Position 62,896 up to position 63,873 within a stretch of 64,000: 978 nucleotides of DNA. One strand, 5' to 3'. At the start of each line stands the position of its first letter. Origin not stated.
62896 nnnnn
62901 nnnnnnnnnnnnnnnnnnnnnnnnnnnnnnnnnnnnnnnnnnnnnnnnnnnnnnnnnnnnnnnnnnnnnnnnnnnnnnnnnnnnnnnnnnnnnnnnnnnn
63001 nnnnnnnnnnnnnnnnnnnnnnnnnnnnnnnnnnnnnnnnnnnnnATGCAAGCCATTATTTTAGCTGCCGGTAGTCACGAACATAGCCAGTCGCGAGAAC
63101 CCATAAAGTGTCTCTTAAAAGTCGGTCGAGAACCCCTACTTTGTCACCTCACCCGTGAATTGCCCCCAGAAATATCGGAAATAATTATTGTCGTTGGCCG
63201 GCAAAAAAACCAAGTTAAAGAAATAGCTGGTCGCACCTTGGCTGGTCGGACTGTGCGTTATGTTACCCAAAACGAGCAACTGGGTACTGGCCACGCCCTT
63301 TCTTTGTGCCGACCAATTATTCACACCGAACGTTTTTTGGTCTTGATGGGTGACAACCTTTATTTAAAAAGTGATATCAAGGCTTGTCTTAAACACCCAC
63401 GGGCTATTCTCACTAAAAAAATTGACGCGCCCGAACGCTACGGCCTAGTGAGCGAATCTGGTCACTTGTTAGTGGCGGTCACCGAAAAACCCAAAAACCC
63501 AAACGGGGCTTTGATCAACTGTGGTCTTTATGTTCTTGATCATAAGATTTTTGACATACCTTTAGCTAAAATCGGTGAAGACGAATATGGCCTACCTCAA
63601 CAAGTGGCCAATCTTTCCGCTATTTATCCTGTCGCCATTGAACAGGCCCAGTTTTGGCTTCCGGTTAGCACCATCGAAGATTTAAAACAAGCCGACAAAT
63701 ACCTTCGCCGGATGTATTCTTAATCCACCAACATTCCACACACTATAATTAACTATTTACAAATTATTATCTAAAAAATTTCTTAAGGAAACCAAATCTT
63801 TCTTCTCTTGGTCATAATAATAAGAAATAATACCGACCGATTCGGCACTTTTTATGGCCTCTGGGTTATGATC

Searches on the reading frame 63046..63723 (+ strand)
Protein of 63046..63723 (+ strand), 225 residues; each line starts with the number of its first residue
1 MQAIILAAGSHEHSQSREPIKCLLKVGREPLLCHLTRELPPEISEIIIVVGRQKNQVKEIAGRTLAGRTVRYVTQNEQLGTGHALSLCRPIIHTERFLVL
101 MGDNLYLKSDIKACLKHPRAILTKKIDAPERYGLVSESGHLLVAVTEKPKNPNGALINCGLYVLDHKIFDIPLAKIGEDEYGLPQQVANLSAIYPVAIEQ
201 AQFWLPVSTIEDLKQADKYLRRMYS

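Call 87: find_encoding_contigs(protein=window:63046-63723:+, flank=10000, max_places=3)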
Protein window:63046-63723:+ (225 aa): 5 contigs read that carry it; 2 places shown.
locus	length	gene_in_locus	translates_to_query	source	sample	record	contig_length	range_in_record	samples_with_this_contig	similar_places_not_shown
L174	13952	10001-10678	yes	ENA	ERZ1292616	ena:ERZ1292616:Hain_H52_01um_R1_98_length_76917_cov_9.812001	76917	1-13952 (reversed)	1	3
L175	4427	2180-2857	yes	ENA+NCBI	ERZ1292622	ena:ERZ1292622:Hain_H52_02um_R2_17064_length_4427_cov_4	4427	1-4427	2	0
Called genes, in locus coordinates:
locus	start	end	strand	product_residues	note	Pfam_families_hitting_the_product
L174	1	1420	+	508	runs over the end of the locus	PF00308:Bac_DnaA, PF08299:Bac_DnaA_C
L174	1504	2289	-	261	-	-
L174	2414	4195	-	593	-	PF00009:GTP_EFTU, PF01926:MMR_HSR1, PF22042:EF-G_D2, PF03144:GTP_EFTU_D2, PF00679:EFG_C, PF21018:BipA_C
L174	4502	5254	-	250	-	PF03372:Exo_endo_phos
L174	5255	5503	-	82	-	PF07866:DUF1653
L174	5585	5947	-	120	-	-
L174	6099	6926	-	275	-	PF00565:SNase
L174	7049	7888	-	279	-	-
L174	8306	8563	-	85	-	PF12840:HTH_20, PF25212:HVO_A0114 (weak), PF01022:HTH_5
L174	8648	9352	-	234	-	PF01177:Asp_Glu_race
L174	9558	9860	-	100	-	PF04993:TfoX_N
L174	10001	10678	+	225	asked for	PF00483:NTP_transferase, PF12804:NTP_transf_3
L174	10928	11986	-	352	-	PF04492:Phage_rep_O (faint), PF14213:DUF4325 (weak)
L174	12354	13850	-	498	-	PF11074:DUF2779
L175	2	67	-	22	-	?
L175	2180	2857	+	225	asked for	PF00483:NTP_transferase, PF12804:NTP_transf_3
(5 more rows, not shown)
